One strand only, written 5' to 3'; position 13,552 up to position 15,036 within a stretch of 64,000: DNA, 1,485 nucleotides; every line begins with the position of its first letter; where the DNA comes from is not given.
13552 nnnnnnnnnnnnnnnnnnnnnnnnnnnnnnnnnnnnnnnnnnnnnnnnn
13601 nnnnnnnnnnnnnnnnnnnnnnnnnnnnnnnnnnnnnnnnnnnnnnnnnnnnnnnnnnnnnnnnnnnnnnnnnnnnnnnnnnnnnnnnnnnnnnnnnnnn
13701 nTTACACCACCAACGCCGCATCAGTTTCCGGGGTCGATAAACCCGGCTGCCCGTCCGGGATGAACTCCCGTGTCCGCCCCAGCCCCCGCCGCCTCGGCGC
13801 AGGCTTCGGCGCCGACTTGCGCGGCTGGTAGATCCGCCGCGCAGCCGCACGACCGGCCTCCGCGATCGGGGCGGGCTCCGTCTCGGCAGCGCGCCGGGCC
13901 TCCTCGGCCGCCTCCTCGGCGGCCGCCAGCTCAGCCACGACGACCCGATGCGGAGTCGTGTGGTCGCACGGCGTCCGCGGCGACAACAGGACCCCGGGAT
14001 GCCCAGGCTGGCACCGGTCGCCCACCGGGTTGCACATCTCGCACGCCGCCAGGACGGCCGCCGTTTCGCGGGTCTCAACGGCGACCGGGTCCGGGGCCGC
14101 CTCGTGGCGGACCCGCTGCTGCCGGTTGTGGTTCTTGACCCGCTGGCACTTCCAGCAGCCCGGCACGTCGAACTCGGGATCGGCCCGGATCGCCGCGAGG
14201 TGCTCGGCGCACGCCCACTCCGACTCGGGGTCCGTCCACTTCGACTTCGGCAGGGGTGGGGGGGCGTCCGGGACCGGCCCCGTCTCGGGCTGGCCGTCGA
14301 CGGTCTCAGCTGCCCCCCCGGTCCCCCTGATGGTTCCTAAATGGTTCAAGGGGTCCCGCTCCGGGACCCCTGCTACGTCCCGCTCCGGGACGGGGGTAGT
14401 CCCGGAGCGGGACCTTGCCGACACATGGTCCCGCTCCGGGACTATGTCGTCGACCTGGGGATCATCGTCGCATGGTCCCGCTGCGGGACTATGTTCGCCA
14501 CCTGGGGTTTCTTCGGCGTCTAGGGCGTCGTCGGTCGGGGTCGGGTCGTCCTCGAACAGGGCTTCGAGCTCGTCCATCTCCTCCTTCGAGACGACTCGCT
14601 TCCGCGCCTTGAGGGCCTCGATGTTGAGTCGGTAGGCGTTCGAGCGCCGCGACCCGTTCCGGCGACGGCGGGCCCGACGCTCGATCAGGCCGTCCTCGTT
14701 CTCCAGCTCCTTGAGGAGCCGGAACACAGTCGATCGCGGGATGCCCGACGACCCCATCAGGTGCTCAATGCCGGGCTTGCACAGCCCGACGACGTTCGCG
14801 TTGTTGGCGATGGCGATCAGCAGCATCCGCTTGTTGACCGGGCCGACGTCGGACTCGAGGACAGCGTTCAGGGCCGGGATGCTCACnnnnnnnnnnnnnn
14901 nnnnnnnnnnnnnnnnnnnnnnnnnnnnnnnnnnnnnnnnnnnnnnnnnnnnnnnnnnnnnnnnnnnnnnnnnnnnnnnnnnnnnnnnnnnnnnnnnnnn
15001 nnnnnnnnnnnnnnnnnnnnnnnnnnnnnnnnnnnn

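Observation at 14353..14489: Five 15-bp palindromic iterons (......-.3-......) inside the winged-helix rep-like gene: candidate origin of replication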

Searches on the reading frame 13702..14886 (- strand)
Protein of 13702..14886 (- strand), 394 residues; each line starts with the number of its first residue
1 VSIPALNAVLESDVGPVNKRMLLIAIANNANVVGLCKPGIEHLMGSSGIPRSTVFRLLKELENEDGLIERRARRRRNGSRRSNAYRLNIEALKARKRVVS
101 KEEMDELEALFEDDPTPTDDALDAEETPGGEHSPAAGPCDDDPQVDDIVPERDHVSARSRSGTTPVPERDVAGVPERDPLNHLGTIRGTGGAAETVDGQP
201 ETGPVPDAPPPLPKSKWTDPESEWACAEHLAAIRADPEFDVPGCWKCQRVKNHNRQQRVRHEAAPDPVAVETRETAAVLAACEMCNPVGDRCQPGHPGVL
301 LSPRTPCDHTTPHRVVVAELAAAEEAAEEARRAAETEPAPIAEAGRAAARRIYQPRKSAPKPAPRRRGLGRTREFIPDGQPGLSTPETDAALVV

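Call 8: search_protein_families(library=pfam, proteins=[window:13702-14886:-], max_evalue=1)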
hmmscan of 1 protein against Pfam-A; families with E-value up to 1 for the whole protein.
window:13702-14886:- (394 aa): 5 families
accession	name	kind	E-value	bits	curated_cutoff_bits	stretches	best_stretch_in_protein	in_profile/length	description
PF09339.16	HTH_IclR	-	0.00095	19.3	22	1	46-64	27-45/52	IclR helix-turn-helix domain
PF01978.25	TrmB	-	0.058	13.7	25.6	1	45-74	30-58/68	Sugar-specific transcriptional regulator TrmB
PF13551.12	HTH_29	-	0.073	13.6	28.1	1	48-82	23-59/64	Winged helix-turn helix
PF13814.12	Replic_Relax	-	0.13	12.7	25.3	0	40-91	15-66/191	Replication-relaxation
PF03551.20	PadR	-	0.24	11.8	27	1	42-88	21-66/75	Transcriptional regulator PadR-like family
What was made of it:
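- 14551..14886 (-): Codes for residues 1-112, the winged-helix DNA-binding domain. It includes the invariant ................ wing and the recognition-helix motif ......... Weak Pfam wHTH hits (call 8).
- On phrog_391 / Pfam HTH_36 initiators: The window protein itself has only sub-threshold Pfam wHTH hits (call 8).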

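Call 9: search_protein_families(library=ncbifam, proteins=[window:13702-14886:-], max_evalue=1)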
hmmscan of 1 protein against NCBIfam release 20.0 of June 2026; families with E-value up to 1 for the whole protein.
window:13702-14886:- (394 aa): 1 family
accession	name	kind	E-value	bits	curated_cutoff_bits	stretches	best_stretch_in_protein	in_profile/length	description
NF033519.0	transpos_ISAzo13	equivalog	0.094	11.7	200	1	25-102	13-88/387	ISAzo13 family transposase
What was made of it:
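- On Iteron-plasmid Rep proteins (Rep_3 / WH1-WH2): No Rep_3 hit in Pfam or NCBIfam (calls 8, 9).
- Tried and rejected: NCBIfam: nothing (call 9).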

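Call 14: search_protein_families(library=phrogs, proteins=[window:13702-14886:-], max_evalue=0.001)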
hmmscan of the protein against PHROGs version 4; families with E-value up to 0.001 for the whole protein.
window:13702-14886:- (394 aa): 8 families
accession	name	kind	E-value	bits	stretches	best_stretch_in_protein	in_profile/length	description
phrog_391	-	DNA, RNA and nucleotide metabolism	1e-13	52.6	1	1-129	1-118/298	replication initiation O-like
phrog_1032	-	DNA, RNA and nucleotide metabolism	1.4e-12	49.2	1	1-98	1-102/281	replication initiation protein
phrog_6643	-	DNA, RNA and nucleotide metabolism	2.6e-10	41.2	1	1-137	1-134/313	replication initiation protein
phrog_4617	-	DNA, RNA and nucleotide metabolism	6e-10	40.1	1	1-91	1-90/223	replication initiation protein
phrog_8540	-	DNA, RNA and nucleotide metabolism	1e-09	39.9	1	1-131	1-127/196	replication initiation O-like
phrog_270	-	DNA, RNA and nucleotide metabolism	1.2e-09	39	1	7-128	37-146/383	replication initiation protein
phrog_11896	-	DNA, RNA and nucleotide metabolism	3.9e-07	31.2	1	19-96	22-97/225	primosomal protein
phrog_428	-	DNA, RNA and nucleotide metabolism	7.9e-05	23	1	17-108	106-193/455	replication initiation protein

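Call 17: search_dna_similar(query=window:13702-14886:-, collection=phages, mode=protein, max_rows=40)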
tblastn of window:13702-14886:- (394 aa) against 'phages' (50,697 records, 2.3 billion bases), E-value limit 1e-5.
No match.

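Call 18: find_homologous_proteins(query=window:13702-14886:-)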
Query window:13702-14886:- (394 aa): 7 proteins with E <= 0.001 among 8000 candidates.
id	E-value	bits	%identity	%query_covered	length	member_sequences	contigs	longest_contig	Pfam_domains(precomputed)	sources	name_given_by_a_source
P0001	2.9e-259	878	100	100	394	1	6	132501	-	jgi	jgi:hypothetical protein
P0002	2.1e-70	256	68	44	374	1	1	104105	-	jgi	jgi:DNA-binding MarR family transcriptional regulator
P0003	1.8e-53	200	47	82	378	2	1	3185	-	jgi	-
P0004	1.3e-51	194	44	64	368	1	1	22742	-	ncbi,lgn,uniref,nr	ncbi:hypothetical protein [Pseudonocardia spinosispora]|uniref:hypothetical protein n=1 Tax=Pseudono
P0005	6.5e-51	192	39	82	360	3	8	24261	-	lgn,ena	-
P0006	3.2e-37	147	47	43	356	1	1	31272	PF13730.13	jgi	jgi:hypothetical protein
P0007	1.4e-36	145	48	43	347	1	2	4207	PF13730.13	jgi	jgi:hypothetical protein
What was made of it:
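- On phrog_391 / Pfam HTH_36 initiators: Pfam HTH_36 is recorded for P0006 and P0007 (call 18).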

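Call 19: find_encoding_contigs(protein=P0002, flank=10000, max_places=3)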
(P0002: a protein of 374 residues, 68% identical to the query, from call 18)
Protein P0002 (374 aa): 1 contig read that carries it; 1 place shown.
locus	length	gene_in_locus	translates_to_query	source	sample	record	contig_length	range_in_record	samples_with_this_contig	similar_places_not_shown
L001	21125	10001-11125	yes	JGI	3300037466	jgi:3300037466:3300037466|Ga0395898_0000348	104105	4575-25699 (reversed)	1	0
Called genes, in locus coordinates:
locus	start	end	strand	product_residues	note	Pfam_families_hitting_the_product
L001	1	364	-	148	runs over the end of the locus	PF26991:DUF8317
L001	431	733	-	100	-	-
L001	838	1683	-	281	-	PF23859:DpdA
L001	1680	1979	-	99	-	-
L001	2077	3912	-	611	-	PF00580:UvrD-helicase (faint), PF13245:AAA_19, PF13604:AAA_30 (faint), PF13361:UvrD_C (weak)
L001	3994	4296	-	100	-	-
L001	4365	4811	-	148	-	-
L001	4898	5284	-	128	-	-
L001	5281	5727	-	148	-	PF02467:Whib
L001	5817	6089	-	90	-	-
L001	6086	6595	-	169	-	-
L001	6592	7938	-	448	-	-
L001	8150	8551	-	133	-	-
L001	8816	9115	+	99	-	-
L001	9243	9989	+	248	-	-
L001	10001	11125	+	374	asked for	-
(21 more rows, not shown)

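Call 20: find_encoding_contigs(protein=P0004, flank=10000, max_places=3)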
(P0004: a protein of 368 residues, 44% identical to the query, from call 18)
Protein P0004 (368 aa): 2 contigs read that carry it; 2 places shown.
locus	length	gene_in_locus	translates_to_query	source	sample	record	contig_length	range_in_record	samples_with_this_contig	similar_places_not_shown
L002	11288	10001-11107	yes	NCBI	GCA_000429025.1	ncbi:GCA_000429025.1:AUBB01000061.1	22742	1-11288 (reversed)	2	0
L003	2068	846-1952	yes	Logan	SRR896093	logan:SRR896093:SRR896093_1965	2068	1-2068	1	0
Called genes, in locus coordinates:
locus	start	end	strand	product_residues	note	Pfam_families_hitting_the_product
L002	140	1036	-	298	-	PF22622:MFE-2_hydrat-2_N, PF01575:MaoC_dehydratas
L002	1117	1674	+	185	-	-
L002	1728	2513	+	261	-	-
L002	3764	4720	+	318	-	PF01656:CbiA, PF02374:ArsA_ATPase (faint), PF06564:CBP_BcsQ (weak), PF10609:ParA (weak), PF13614:AAA_31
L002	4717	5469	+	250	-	-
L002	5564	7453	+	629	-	-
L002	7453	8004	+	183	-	-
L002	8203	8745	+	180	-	-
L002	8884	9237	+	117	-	PF11774:Lsr2, PF23359:Lsr2_DNA-bd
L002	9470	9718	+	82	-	-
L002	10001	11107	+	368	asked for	-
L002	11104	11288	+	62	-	?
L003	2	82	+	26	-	?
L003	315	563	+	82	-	-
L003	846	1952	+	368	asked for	-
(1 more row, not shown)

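Call 21: find_encoding_contigs(protein=P0005, flank=10000, max_places=3)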
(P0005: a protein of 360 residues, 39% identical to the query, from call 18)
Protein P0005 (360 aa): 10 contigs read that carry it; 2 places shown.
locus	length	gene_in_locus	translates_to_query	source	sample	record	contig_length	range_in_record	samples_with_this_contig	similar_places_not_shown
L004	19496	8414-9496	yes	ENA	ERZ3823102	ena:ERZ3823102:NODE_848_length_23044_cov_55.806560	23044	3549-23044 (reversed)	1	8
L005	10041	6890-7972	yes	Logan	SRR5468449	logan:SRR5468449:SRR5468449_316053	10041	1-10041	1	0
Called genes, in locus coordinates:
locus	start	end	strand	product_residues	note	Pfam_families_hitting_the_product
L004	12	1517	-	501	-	PF13245:AAA_19 (weak), PF13361:UvrD_C (weak), PF13604:AAA_30 (faint), PF01443:Viral_helicase1 (faint), PF00580:UvrD-helicase (weak), PF13538:UvrD_C_2 (weak)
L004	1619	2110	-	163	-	-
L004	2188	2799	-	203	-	-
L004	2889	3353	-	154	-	-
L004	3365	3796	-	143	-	-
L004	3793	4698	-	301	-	-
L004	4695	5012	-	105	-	PF02467:Whib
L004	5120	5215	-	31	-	-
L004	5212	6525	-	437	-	PF13479:AAA_24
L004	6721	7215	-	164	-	-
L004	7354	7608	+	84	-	PF00392:GntR (weak)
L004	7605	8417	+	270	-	-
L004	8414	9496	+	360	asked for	-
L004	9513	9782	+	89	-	-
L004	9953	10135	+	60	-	-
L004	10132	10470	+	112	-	-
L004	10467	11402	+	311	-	PF13936:HTH_38 (faint), PF02796:HTH_7 (faint), PF13518:HTH_28 (faint), PF01381:HTH_3 (faint)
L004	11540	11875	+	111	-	-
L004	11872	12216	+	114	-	-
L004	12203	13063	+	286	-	-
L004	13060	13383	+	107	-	-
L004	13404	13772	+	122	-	-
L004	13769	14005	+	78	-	-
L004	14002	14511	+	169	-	PF07799:DUF1643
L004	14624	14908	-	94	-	-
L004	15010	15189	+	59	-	-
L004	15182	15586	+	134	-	-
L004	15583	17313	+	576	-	-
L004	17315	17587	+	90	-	-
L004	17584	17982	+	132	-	-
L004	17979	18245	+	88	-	-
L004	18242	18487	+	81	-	-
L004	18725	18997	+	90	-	-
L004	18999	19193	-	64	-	-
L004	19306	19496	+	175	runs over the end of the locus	PF13455:MUG113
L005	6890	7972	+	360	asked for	-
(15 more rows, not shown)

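Call 22: find_encoding_contigs(protein=P0006, flank=10000, max_places=3)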
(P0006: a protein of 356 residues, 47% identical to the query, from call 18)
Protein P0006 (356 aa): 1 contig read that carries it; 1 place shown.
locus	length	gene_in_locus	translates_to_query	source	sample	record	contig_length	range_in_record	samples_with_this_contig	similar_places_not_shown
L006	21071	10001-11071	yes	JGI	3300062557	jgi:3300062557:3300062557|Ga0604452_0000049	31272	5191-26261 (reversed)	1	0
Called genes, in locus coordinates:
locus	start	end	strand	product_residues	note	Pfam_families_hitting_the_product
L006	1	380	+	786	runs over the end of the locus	-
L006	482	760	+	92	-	-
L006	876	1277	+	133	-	PF02467:Whib, PF13384:HTH_23 (faint)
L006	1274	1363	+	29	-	-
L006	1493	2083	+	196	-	-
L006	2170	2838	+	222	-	-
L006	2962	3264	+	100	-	-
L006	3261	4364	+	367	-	PF09588:YqaJ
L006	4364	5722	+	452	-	PF03837:RecT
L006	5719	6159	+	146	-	-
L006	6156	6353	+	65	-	-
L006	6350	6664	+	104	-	-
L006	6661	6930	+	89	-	-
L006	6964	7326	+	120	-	-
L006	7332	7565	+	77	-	-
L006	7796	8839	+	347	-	-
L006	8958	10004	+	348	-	PF08241:Methyltransf_11 (faint), PF01555:N6_N4_Mtase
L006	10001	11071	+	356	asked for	PF13730:HTH_36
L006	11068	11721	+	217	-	-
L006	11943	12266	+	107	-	PF00196:GerE, PF08281:Sigma70_r4_2 (weak)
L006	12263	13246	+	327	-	PF01555:N6_N4_Mtase (weak)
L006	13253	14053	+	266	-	PF01555:N6_N4_Mtase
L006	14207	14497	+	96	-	-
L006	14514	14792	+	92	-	-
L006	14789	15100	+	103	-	-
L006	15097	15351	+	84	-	-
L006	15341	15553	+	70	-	-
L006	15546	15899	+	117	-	-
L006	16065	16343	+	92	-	-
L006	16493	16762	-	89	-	-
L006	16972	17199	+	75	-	-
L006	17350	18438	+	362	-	-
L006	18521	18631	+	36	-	-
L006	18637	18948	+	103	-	-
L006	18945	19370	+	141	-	-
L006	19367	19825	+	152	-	-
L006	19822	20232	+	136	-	PF04686:SsgA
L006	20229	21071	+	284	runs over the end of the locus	PF07505:DUF5131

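Call 23: find_encoding_contigs(protein=P0003, flank=10000, max_places=2)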
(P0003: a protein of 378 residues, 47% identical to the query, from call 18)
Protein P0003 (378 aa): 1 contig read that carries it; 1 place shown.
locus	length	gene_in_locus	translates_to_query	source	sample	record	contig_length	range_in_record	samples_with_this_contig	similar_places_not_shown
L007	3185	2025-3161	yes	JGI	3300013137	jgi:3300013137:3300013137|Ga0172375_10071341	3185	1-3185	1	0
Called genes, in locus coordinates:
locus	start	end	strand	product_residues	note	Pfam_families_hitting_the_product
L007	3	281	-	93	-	?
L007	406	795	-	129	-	-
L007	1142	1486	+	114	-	PF13545:HTH_Crp_2 (weak)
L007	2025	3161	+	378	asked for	-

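Call 24: find_encoding_contigs(protein=P0007, flank=10000, max_places=2)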
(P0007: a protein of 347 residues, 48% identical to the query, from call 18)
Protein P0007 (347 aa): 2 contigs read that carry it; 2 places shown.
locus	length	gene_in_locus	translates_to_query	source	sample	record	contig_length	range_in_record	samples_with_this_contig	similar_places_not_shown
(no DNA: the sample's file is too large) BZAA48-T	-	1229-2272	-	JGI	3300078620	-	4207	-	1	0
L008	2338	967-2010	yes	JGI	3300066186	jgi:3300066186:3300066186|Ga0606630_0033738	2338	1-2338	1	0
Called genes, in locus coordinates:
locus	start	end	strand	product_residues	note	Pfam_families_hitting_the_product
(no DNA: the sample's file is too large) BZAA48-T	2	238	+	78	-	?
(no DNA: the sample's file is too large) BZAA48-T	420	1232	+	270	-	-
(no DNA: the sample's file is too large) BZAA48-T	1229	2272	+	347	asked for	PF13730:HTH_36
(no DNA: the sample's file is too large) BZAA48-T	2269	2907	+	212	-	-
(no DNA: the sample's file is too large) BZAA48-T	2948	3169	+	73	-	-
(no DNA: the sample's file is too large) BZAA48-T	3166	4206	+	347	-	?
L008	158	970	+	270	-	-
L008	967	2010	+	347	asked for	PF13730:HTH_36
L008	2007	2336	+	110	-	?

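Call 25: find_encoding_contigs(protein=P0001, flank=10000, max_places=6)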
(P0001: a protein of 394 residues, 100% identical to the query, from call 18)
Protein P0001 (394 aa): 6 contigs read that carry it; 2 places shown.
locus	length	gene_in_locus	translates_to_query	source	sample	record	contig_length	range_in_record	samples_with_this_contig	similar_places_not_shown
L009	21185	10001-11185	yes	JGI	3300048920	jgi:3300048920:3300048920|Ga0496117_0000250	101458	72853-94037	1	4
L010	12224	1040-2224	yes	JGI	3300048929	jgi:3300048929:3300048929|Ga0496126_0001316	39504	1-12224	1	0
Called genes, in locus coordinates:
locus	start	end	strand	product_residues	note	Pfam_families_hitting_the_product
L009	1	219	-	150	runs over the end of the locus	-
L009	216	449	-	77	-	-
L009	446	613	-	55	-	-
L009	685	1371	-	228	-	-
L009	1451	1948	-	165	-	-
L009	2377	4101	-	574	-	PF00176:SNF2-rel_dom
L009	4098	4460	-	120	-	-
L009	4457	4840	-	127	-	PF02467:Whib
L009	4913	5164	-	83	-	-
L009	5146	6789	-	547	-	PF03837:RecT (faint)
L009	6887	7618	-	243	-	-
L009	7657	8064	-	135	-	-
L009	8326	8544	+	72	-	PF13545:HTH_Crp_2 (weak), PF01047:MarR (weak), PF12802:MarR_2 (weak), PF13412:HTH_24 (weak)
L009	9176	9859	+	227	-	-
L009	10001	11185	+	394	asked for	-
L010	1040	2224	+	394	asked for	-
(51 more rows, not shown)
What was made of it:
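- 13702..14886 (-): Initiator gene (394 aa, GTG start at 14886). It has an N-terminal winged-helix DNA-binding domain, a disordered linker that carries the origin, and a Cys-rich C-terminal domain. Identical protein P0001 in JGI gene calls (calls 18, 25).
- Checked: JGI gene calling gives the identical 394-aa protein (P0001, calls 18 and 25).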

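Call 34: find_related_loci(query=A1, collection=viral_contigs, flank=3000)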
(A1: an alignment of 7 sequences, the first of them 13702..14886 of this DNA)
Query A1 (394 aa) in viral_contigs; peptide patterns used: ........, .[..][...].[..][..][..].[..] (x = any residue, [..] = any of these).
51 stretches matched a pattern; 3 encode a relative of the query (tblastn E <= 1e-3); 3 distinct loci.
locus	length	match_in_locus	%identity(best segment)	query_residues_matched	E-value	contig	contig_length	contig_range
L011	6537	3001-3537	67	1-180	4e-50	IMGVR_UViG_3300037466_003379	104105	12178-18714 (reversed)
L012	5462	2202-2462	39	1-87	6e-11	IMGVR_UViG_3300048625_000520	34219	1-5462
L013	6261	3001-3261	38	1-87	7e-9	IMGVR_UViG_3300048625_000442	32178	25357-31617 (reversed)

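Call 35: find_related_loci(query=A1, collection=genome_contigs, flank=6000)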
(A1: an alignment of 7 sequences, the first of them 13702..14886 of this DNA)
Query A1 (394 aa) in genome_contigs; peptide patterns used: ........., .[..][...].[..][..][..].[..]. (x = any residue, [..] = any of these).
16 stretches matched a pattern; 2 encode a relative of the query (tblastn E <= 1e-3); 2 distinct loci.
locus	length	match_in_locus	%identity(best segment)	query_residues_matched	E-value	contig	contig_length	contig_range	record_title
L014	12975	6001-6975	47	1-323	4e-55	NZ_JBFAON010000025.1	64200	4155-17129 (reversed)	Pseudonocardia sp. NPDC049635 NPDC049635_19_A9.ctg-0025, whole genome shotgun sequence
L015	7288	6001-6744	44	1-251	2e-49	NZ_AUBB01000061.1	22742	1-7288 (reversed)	Pseudonocardia spinosispora DSM 44797 G406DRAFT_scaffold00049.49_C, whole genome shotgun sequence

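Call 44: search_solved_structures(query=A1, max_evalue=1)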
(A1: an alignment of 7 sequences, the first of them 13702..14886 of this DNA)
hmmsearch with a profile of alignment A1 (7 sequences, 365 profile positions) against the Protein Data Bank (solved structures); distinct sequences matched with E-value up to 1: 2.
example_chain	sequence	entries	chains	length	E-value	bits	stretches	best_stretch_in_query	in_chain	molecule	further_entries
3c1d_A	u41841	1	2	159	0.55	12.9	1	248-358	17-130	Regulatory protein recX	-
2xrn_A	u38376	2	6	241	0.67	12.6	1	48-68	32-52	HTH-TYPE TRANSCRIPTIONAL REGULATOR TTGV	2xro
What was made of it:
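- On Lambda O protein family (homology): The window protein's C-terminus is Cys-rich and has no hits (calls 8, 9, 14, 44).
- No replisome-recruitment function could be assigned to the C-terminal domain (calls 8, 9, 14, 44).
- Tried and rejected: PDB sequence search: nothing meaningful (call 44).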

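Call 45: search_protein_families(library=phrogs, proteins=[P0006, L013:3001-3723:+, L006:11068-11721:+, L004:7605-8417:+], max_evalue=0.001)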
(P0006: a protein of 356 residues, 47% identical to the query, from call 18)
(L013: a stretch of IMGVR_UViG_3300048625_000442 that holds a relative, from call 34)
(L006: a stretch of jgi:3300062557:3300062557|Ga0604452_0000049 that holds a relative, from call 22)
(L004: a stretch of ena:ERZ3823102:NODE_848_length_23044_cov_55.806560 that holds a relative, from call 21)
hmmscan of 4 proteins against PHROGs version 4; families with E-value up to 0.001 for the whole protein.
P0006 (356 aa): 20 families
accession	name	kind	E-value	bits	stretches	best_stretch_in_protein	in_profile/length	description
phrog_391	-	DNA, RNA and nucleotide metabolism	4.6e-39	135.8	1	1-330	1-294/298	replication initiation O-like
phrog_22834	-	unknown function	7.5e-34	118.4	1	220-323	153-256/310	-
phrog_270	-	DNA, RNA and nucleotide metabolism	5.3e-17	63.2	1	5-167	35-174/383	replication initiation protein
phrog_1032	-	DNA, RNA and nucleotide metabolism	1.3e-16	62.4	1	1-99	1-104/281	replication initiation protein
phrog_2514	-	DNA, RNA and nucleotide metabolism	3.6e-16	60.3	1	242-321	182-258/270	DnaD-like helicase loader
phrog_4880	-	DNA, RNA and nucleotide metabolism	1.9e-15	58.1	1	243-327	201-282/304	replisome organizer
phrog_6643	-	DNA, RNA and nucleotide metabolism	9.5e-15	55.8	1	1-103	1-100/313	replication initiation protein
phrog_8540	-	DNA, RNA and nucleotide metabolism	4.3e-13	50.9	1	1-105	1-104/196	replication initiation O-like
phrog_2149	-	DNA, RNA and nucleotide metabolism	4.7e-13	50.6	1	190-322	151-281/289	replication initiation protein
phrog_4617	-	DNA, RNA and nucleotide metabolism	2.1e-12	48.2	1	1-87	1-87/223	replication initiation protein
phrog_11896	-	DNA, RNA and nucleotide metabolism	5.9e-12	47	1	1-89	1-91/225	primosomal protein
phrog_2357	-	unknown function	2.8e-11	44.4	1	243-322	38-117/124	-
phrog_678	-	DNA, RNA and nucleotide metabolism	1.5e-08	35.6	1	2-96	58-144/346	replication initiation O-like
phrog_428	-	DNA, RNA and nucleotide metabolism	3.9e-08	33.9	1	18-100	107-189/455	replication initiation protein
phrog_186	-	DNA, RNA and nucleotide metabolism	7.9e-07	30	1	15-86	39-112/308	DnaD-like helicase loader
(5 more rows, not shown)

L013:3001-3723:+ (240 aa): 12 families
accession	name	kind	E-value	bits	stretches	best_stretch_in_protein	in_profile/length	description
phrog_1032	-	DNA, RNA and nucleotide metabolism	1.4e-19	72.2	1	1-83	1-87/281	replication initiation protein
phrog_391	-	DNA, RNA and nucleotide metabolism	2.5e-17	64.5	1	1-181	1-177/298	replication initiation O-like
phrog_270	-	DNA, RNA and nucleotide metabolism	3.1e-14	54.1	1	3-181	33-170/383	replication initiation protein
phrog_4617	-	DNA, RNA and nucleotide metabolism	4.8e-13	50.2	1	1-91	1-90/223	replication initiation protein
phrog_8540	-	DNA, RNA and nucleotide metabolism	3.7e-11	44.6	1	1-160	1-148/196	replication initiation O-like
phrog_428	-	DNA, RNA and nucleotide metabolism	3.2e-09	37.5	1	23-80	114-169/455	replication initiation protein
phrog_6643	-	DNA, RNA and nucleotide metabolism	4.9e-08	33.8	1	1-109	1-107/313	replication initiation protein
phrog_11896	-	DNA, RNA and nucleotide metabolism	2.8e-07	31.7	1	21-81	23-81/225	primosomal protein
phrog_345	-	DNA, RNA and nucleotide metabolism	2.8e-07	31.5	1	18-187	47-183/297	replication initiation O-like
phrog_1835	-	DNA, RNA and nucleotide metabolism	3.3e-05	24.4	1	23-88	51-118/301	HTH DNA binding protein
phrog_678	-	DNA, RNA and nucleotide metabolism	3.5e-05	24.5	1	1-88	59-135/346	replication initiation O-like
phrog_186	-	DNA, RNA and nucleotide metabolism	0.0007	20.3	1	24-80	50-103/308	DnaD-like helicase loader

L006:11068-11721:+ (217 aa): 0 families

L004:7605-8417:+ (270 aa): 0 families
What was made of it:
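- Closest known: phrog_391 'replication initiation O-like' and Pfam HTH_36. Same: Relatives P0006 and P0007 carry Pfam HTH_36 and match phrog_391 end to end (calls 18, 45).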
